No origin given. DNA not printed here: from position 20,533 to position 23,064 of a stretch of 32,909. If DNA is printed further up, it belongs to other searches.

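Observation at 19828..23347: Candidate undescribed envelope system: Rrf2 regulator, Cys/His-rich small protein, TonB-dependent receptor and secreted HMA protein in one operon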

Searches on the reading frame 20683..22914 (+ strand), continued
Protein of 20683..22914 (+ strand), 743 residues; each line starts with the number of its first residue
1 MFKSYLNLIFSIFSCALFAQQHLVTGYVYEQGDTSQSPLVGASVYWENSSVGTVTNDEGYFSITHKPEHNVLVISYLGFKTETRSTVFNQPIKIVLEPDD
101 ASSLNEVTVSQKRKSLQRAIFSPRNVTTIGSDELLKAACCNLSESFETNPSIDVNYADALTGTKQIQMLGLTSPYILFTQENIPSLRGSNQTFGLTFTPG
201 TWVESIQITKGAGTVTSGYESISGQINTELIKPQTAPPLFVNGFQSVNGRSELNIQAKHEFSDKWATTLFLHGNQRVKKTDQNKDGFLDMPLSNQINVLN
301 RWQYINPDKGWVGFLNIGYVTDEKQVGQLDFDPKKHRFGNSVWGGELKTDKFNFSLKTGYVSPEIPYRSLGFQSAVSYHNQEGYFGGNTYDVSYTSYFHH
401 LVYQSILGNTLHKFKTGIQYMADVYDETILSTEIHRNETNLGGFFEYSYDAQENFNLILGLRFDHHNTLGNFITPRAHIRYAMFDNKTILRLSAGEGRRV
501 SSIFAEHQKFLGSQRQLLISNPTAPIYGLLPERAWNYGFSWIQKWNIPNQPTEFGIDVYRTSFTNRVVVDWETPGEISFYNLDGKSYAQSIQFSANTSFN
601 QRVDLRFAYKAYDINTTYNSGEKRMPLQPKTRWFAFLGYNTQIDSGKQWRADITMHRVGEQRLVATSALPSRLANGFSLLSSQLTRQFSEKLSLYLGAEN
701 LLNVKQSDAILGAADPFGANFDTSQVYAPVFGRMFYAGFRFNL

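Call 19: find_encoding_contigs(protein=P0046, flank=8000, max_places=1)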
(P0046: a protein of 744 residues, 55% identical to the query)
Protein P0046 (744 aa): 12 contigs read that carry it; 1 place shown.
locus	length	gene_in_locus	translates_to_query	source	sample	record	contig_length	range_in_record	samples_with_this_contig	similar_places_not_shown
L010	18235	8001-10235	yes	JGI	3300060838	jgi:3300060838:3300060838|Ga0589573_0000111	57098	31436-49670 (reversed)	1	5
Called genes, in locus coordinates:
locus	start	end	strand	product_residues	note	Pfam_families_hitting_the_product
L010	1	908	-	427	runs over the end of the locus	PF01098:FTSW_RODA_SPOVE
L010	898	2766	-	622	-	PF03717:PBP_dimer, PF00905:Transpeptidase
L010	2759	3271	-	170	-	-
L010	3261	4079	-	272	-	PF04085:MreC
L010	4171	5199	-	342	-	PF00022:Actin (faint), PF06723:MreB_Mbl, PF11104:PilM_2 (faint), PF00012:HSP70 (weak), PF14450:FtsA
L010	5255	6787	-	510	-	PF02142:MGS, PF01808:AICARFT_IMPCHas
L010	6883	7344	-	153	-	PF13185:GAF_2, PF01590:GAF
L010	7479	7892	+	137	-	PF26622:DUF8199 (weak)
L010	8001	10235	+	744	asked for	PF13715:CarbopepD_reg_2, PF07715:Plug (weak), PF00593:TonB_dep_Rec_b-barrel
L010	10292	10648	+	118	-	-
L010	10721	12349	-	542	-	PF00118:Cpn60_TCP1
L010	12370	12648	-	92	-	PF00166:Cpn10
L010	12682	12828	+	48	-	-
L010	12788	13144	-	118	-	PF03840:SecG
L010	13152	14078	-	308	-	-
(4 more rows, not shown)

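Call 20: search_solved_structures(query=window:20683-22911:+, max_evalue=0.01)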
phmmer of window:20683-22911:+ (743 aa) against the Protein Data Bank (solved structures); distinct sequences matched with E-value up to 0.01: 3.
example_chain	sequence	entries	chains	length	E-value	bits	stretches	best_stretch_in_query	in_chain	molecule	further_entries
9hfj_A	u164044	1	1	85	3.2e-06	29.2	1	20-97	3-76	SusC homolog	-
6ytc_A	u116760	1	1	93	0.0011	20.9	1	33-109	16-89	TonB-dependent receptor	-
2hdf_A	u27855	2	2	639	0.0046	18.8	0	444-489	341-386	Colicin I receptor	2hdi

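Call 26: find_related_loci(query=A2, collection=genome_contigs, flank=6000)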
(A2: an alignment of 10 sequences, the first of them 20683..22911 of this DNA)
Query A2 (743 aa) in genome_contigs; peptide patterns used: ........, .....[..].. (x = any residue, [..] = any of these).
599 stretches matched a pattern (row limit reached: there are more); 589 encode a relative of the query (tblastn E <= 1e-3); the best 80 are kept; 80 distinct loci.
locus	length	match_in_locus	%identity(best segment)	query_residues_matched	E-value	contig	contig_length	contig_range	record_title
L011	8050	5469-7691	81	1-743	0e+0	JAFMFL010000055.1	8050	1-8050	MAG: Flavobacteriaceae bacterium isolate CPBay_Sum15L08_24 NODE_3703_length_8050_cov_5.514447, whole genome shotgun sequ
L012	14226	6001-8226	78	1-743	0e+0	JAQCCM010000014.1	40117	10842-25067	MAG: Bacteroidetes bacterium isolate casp15-mb.24 NODE_1159_length_40117_cov_0.474886, whole genome shotgun sequence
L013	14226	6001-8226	78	1-743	0e+0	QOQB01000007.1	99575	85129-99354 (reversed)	MAG: Flavobacteriales bacterium isolate MED-G59 Flavobacteriales-MED-G59-C7, whole genome shotgun sequence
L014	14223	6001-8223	73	1-743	0e+0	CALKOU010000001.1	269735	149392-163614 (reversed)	MAG: uncultured Flavobacteriaceae bacterium isolate S4_Bin_METABAT__332_1 genome assembly, contig: c_000001759883, whole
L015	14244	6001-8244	52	8-743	0e+0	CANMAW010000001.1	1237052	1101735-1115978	uncultured Flavobacteriaceae bacterium isolate 4-528.fasta genome assembly, contig: NODE_1, whole genome shotgun sequenc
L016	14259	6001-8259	52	2-743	0e+0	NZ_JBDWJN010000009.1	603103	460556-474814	MAG: Maribacter sp. isolate CI.62.F.A4_427_31 CI_62_F_A4_427_31_000000000009, whole genome shotgun sequence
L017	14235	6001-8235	52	1-743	0e+0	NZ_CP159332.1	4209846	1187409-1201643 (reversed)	Maribacter sp. LLG6340-A2 chromosome, complete genome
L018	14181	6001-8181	53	21-743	0e+0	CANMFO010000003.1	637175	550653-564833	uncultured Flavobacteriaceae bacterium isolate 3-18-3Z.fasta genome assembly, contig: NODE_3, whole genome shotgun seque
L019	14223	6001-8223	53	8-743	0e+0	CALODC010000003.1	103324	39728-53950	MAG: uncultured Flavobacteriaceae bacterium isolate HOU_bin.0144 genome assembly, contig: contig_36781, whole genome sho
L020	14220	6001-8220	53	5-741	0e+0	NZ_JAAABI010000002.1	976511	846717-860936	Flagellimonas ochracea strain JGD-17 NODE_2_length_976511_cov_38.083866, whole genome shotgun sequence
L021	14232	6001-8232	52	6-743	0e+0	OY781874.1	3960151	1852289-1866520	MAG: uncultured Allomuricauda sp. isolate 4df3e308-65e8-40b7-b592-6afed2a89953 genome assembly, chromosome: 1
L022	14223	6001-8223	51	5-743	0e+0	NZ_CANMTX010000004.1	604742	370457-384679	Uncultured Maribacter sp. isolate 2B2-74-3Z.fasta NODE_4, whole genome shotgun sequence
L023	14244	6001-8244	52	2-743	0e+0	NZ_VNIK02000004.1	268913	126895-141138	Flagellimonas hadalis strain MT-229 Scaffold4, whole genome shotgun sequence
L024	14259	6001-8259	51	1-743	0e+0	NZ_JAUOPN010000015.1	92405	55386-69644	Maribacter sp. 1_MG-2023 strain G3R17 KICIDAOE_15, whole genome shotgun sequence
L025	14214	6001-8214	52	8-741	0e+0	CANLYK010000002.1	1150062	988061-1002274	uncultured Muricauda sp. isolate 3-951-3Z.fasta genome assembly, contig: NODE_2, whole genome shotgun sequence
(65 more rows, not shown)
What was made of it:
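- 21079..21141 (+): Plug signature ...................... The vicinal pair C139-C140 (21097-21102) provides the only cysteines of the mature receptor. It served as the search pattern that found at least 589 species genomes (call 26).
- At least 589 species genomes carry the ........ / FETNP[AS]ID receptor (call 26).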

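Call 29: search_protein_families(library=ncbifam, proteins=[L017:3471-5966:+, L009:10624-11334:+, L017:1168-1938:+, L017:2586-3413:+, L017:1957-2589:+, L008:7443-7862:+], max_evalue=0.001)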
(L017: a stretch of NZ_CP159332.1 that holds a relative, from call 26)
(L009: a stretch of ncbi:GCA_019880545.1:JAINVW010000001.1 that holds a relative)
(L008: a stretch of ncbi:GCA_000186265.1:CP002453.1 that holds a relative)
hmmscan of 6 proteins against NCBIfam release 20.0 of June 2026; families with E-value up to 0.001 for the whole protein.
L017:3471-5966:+ (831 aa): 30 families (the best 25 are shown)
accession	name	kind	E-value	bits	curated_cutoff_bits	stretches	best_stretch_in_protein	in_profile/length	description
NF007952.0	PRK10671.1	equivalog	1.6e-197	658.4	1316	2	191-825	207-831/838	copper-exporting P-type ATPase CopA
TIGR01525.1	ATPase-IB_hvy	subfamily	5.4e-185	616.4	346.25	1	242-825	2-560/560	heavy metal translocating P-type ATPase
TIGR01511.1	ATPase-IB1_Cu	subfamily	1e-173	579.1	397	1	224-826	3-542/542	copper-translocating P-type ATPase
NF008262.1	PRK11033.1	equivalog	1.4e-124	417.2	1005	2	282-826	197-728/731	zinc/cadmium/mercury/lead-transporting ATPase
TIGR01512.1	ATPase-IB2_Cd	subfamily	3.8e-120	401.9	313.5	2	278-606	16-308/494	cadmium family heavy metal-translocating P-type ATPase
NF033775.1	P_type_ZntA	exception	1.6e-107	360.6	1240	1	282-827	202-730/732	Zn(II)/Cd(II)/Pb(II) translocating P-type ATPase ZntA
TIGR01494.1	ATPase_P-type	subfamily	7.9e-91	304.9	62.3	1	286-809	1-476/478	HAD-IC family P-type ATPase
TIGR01497.1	kdpB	equivalog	6.5e-58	196.4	527.9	1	253-750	39-548/675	potassium-transporting ATPase subunit KdpB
TIGR01647.1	ATPase-IIIA_H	equivalog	6.3e-54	183.4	615.5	2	281-688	55-482/755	plasma-membrane proton-efflux P-type ATPase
TIGR01517.1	ATPase-IIB_Ca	equivalog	1.2e-50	172.6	507.05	2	297-557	134-404/882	calcium-translocating P-type ATPase, PMCA-type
NF010609.0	PRK14010.1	equivalog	1.8e-49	168.6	1323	1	254-748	43-541/673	K(+)-transporting ATPase subunit B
TIGR01522.1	ATPase-IIA2_Ca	equivalog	1.2e-36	125.9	798.3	2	695-781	572-659/854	calcium-transporting P-type ATPase, PMR1-type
TIGR01106.1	ATPase-IIC_X-K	subfamily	3e-36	124.7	946.1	3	695-786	668-760/997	Na,H/K antiporter P-type ATPase subunit alpha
TIGR01116.1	ATPase-IIA1_Ca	equivalog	3.6e-35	121.3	703.4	2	639-778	457-611/799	calcium-translocating P-type ATPase, SERCA-type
TIGR01524.1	ATPase-IIIB_Mg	equivalog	1.6e-33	115.7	610.75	3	281-570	88-396/867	magnesium-translocating P-type ATPase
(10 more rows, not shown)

L009:10624-11334:+ (236 aa): 11 families
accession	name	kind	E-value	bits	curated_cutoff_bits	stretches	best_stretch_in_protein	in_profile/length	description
NF047957.1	CopZ_AFE_1862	equivalog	4.1e-11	43.2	85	1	6-43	4-41/62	CopZ family metallochaperone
NF033795.1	chaper_CopZ_Bs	exception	4.6e-10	39.5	91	1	4-56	3-56/66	copper chaperone CopZ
NF033794.2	chaper_CopZ_Eh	exception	4.7e-10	39.5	95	1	2-43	1-42/68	copper chaperone CopZ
NF010311.1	PRK13748.1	subfamily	2.5e-08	33.2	600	1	5-59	3-57/560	mercury(II) reductase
NF033556.1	MerTP_fusion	equivalog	5.9e-08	32.5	180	1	5-45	124-164/186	mercuric transport protein MerTP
TIGR00003.1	TIGR00003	subfamily_domain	1.5e-07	31.5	62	1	5-44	4-43/66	copper ion binding protein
NF041115.1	UxxU_metal_bind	equivalog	3.1e-07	30.4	95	1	4-44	7-47/74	metal-binding (seleno)protein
NF007952.0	PRK10671.1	equivalog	0.0001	20.6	1316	1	7-46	109-147/838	copper-exporting P-type ATPase CopA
NF033781.1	chaper_CopP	exception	0.00017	21.7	112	1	4-44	3-43/65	copper-binding metallochaperone CopP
NF008262.1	PRK11033.1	equivalog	0.0008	18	1005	1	4-114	44-150/731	zinc/cadmium/mercury/lead-transporting ATPase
TIGR02052.1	MerP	equivalog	0.00082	19.8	92.55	0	6-42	28-64/92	mercury resistance system periplasmic binding protein MerP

L017:1168-1938:+ (256 aa): 0 families

L017:2586-3413:+ (275 aa): 5 families
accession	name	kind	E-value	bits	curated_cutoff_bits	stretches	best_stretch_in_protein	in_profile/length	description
NF035926.1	scyF_NHL_VPEP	equivalog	4.1e-23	82.1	350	2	87-201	163-288/376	scytonemin biosynthesis PEP-CTERM protein ScyF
NF047780.1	LIC12708_fam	subfamily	1.7e-07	30.4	150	1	203-249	57-103/391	LIC_12708 family protein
NF033206.1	ScyE_fam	subfamily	2e-05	24.3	80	0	39-78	141-179/333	ScyD/ScyE family protein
NF053768.1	CIS12_fam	equivalog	2.4e-05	23.2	860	0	156-263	83-189/715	CIS12 family contractile injection system protein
NF000022.1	stregra_B_VgbA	exception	0.00034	19.8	600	0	22-71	83-133/299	streptogramin B lyase Vgb(A)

L017:1957-2589:+ (210 aa): 13 families
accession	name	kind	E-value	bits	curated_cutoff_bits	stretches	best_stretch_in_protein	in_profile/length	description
NF033795.1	chaper_CopZ_Bs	exception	3.6e-16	59.1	91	2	29-90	3-63/66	copper chaperone CopZ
NF033556.1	MerTP_fusion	equivalog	2.5e-13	50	180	2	107-182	107-183/186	mercuric transport protein MerTP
NF033794.2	chaper_CopZ_Eh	exception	3.6e-11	43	95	1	29-91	3-64/68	copper chaperone CopZ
TIGR00003.1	TIGR00003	subfamily_domain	3.3e-10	40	62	1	29-90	3-63/66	copper ion binding protein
NF045683.1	MerT_CopZ_Se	exception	1.5e-09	37.7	375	1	115-182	159-225/235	MerT/CopZ fusion-like heavy metal transport selenoprotein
NF047957.1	CopZ_AFE_1862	equivalog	1.7e-09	37.9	85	0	30-73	3-46/62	CopZ family metallochaperone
NF047536.1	Cu_chaper_CsoZ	equivalog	4.8e-09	36.5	77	0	41-91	16-64/66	putative copper chaperone CsoZ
TIGR02052.1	MerP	equivalog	1.2e-08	35.3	92.55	1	117-181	22-85/92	mercury resistance system periplasmic binding protein MerP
NF008262.1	PRK11033.1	equivalog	2.3e-08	33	1005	1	22-105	37-117/731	zinc/cadmium/mercury/lead-transporting ATPase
NF033775.1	P_type_ZntA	exception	7.3e-08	31.2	1240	1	22-92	44-111/732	Zn(II)/Cd(II)/Pb(II) translocating P-type ATPase ZntA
NF041115.1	UxxU_metal_bind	equivalog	3.2e-07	30.4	95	0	26-90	4-67/74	metal-binding (seleno)protein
NF033781.1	chaper_CopP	exception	1.6e-06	28.2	112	0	29-90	3-62/65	copper-binding metallochaperone CopP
NF010311.1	PRK13748.1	subfamily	2.8e-05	23.2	600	0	30-108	3-82/560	mercury(II) reductase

L008:7443-7862:+ (139 aa): 1 family
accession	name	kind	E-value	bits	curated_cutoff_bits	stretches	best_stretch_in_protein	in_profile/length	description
NF047658.1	HYC_CC_PP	subfamily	2.7e-30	105.5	28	1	8-139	3-131/131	HYC_CC_PP family protein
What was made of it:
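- On HYC_CC_PP (NF047658) / DUF8199: The Cellulophaga orthologue scores 105.5 (call 29).
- The second domain of the secreted 2xHMA protein hits MerTP at 50 bits (call 29).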

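Call 30: search_protein_families(library=pfam, proteins=[L017:3471-5966:+, L009:10624-11334:+, L017:1168-1938:+, L017:2586-3413:+, L017:1957-2589:+, L008:7443-7862:+], max_evalue=1)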
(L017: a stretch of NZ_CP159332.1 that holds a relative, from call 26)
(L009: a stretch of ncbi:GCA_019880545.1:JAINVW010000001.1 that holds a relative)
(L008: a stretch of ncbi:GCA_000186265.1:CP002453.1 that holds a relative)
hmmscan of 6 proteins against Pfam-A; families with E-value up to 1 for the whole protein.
L017:3471-5966:+ (831 aa): 12 families
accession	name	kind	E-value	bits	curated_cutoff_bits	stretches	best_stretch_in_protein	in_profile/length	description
PF00122.25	E1-E2_ATPase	-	5.5e-59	199.2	28.1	1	314-495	1-180/181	E1-E2 ATPase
PF00702.32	Hydrolase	-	6e-29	102.2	26.4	1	512-729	1-190/191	haloacid dehalogenase-like hydrolase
PF19335.5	HMBD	-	2e-24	85.7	23.6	2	129-156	1-28/28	Heavy metal binding domain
PF00403.32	HMA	-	2.5e-12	47.4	24.8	1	4-62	1-60/62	Heavy-metal-associated domain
PF08282.18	Hydrolase_3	-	2e-09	38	20.9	2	704-761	197-254/255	haloacid dehalogenase-like hydrolase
PF04423.19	Rad50_zn_hook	-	0.032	14.5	24.3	0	107-119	20-32/52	Rad50 zinc hook motif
PF12710.13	HAD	-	0.057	14.3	27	1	655-726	89-188/189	haloacid dehalogenase-like hydrolase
PF03119.21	DNA_ligase_ZBD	-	0.074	13.4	25.8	0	109-119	2-12/27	NAD-dependent DNA ligase C4 zinc finger domain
PF25206.1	DUF7836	-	0.25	11.6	26.7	0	109-133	10-34/59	Domain of unknown function (DUF7836)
PF13878.12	zf-C2H2_3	-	0.28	11.5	27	0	101-114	9-21/40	zinc-finger of acetyl-transferase ESCO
PF01396.24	Zn_ribbon_Top1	-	0.57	10.5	32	0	144-157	2-15/39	Topoisomerase DNA binding C4 zinc finger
PF06827.20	zf-FPG_IleRS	-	0.61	10.4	21.3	0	84-94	15-25/30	Zinc finger found in FPG and IleRS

L009:10624-11334:+ (236 aa): 2 families
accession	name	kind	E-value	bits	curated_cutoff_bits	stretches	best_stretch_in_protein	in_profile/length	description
PF07291.16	MauE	-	1e-16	61.9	27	1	113-235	7-127/128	Methylamine utilisation protein MauE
PF00403.32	HMA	-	3.1e-10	40.7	24.8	1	5-44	2-41/62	Heavy-metal-associated domain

L017:1168-1938:+ (256 aa): 0 families

L017:2586-3413:+ (275 aa): 9 families
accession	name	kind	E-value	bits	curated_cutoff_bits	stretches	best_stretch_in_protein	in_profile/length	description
PF01436.27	NHL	-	1.5e-15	56.8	20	3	160-186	1-28/28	NHL repeat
PF17170.10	DUF5128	-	1.1e-06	28.5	22.9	2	162-197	45-80/321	6-bladed beta-propeller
PF24684.1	Vgb_lyase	-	0.00012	21.4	50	1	36-123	179-271/290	Virginiamycin B lyase family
PF08450.18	SGL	-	0.00015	21.9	26.3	1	171-257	156-242/246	SMP-30/Gluconolactonase/LRE-like region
PF15869.11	TolB_like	-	0.00055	19.8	29.2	1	148-240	54-151/296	TolB-like 6-blade propeller-like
PF00280.23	potato_inhibit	-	0.053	14.6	24.5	0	200-233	22-56/64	Potato inhibitor I family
PF18840.6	LPD25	-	0.061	14.4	27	1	155-204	43-92/97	Large polyvalent protein associated domain 25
PF13449.12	Phytase-like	-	0.066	13.5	27.6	0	45-74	76-105/284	Esterase-like activity of phytase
PF07461.18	NADase_NGA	-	0.081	13.1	30.5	1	205-243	45-83/200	NAD glycohydrolase catalytic domain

L017:1957-2589:+ (210 aa): 5 families
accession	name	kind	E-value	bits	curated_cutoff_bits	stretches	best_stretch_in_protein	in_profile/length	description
PF00403.32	HMA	-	3.6e-19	69.3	24.8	2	30-91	2-62/62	Heavy-metal-associated domain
PF09387.16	MRP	-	0.0099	16.3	25.3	1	102-181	77-158/194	Mitochondrial RNA binding protein MRP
PF19567.5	CpsB_CapC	-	0.024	14.5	27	1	72-123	112-163/234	Capsular polysaccharide synthesis, CpsB/CapC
PF04184.18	ST7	-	0.063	12.2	24.3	1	72-154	204-283/533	ST7 protein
PF06355.19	Aegerolysin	-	0.099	13.2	22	1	122-172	47-96/131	Aegerolysin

L008:7443-7862:+ (139 aa): 0 families
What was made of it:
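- MauE/DoxX proteins are linked to disulfide and thiol redox chemistry (Pfam description, call 30, and established knowledge).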

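Call 52: search_solved_structures(query=A2, max_evalue=1)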
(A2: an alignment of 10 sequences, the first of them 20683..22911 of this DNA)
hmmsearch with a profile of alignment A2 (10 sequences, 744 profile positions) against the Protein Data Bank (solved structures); distinct sequences matched with E-value up to 1: 11.
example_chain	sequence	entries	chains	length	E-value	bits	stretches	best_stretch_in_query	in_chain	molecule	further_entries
9hfj_A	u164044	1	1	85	6.5e-08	34.5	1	19-96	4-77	SusC homolog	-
6sli_B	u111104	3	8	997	1.1e-05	27.1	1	21-139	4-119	RagA protein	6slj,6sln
5fr8_A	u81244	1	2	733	7.2e-05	24.4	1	419-563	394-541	TONB-DEPENDENT SIDEROPHORE RECEPTOR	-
2hdf_A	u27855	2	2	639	7.8e-05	24.3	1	413-498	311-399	Colicin I receptor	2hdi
9nn6_A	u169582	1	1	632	8.4e-05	24.2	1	413-498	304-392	Colicin I receptor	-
6i2j_A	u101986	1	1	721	0.0071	17.8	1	440-532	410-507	Ferric enterobactin receptor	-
5out_A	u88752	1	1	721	0.0091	17.5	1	440-531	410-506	Ferric enterobactin receptor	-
6q5e_A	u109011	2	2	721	0.0092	17.4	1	440-531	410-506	Ferric enterobactin receptor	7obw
5m9b_A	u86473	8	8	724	0.0092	17.4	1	440-531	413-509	Ferric enterobactin receptor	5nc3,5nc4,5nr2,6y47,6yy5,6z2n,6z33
6r1f_A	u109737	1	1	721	0.028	15.8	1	440-504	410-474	Ferric enterobactin receptor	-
5mzs_A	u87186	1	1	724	0.03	15.7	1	440-505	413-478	Ferric enterobactin receptor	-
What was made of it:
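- On OprC/NosA copper TBDR: The PDB sequence searches do not retrieve OprC (calls 20, 52).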

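Call 53: search_protein_families(library=padloc, proteins=[window:20683-22914:+], max_evalue=0.01)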
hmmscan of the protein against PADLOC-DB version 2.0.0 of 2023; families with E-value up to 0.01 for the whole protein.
window:20683-22914:+ (743 aa): 0 families
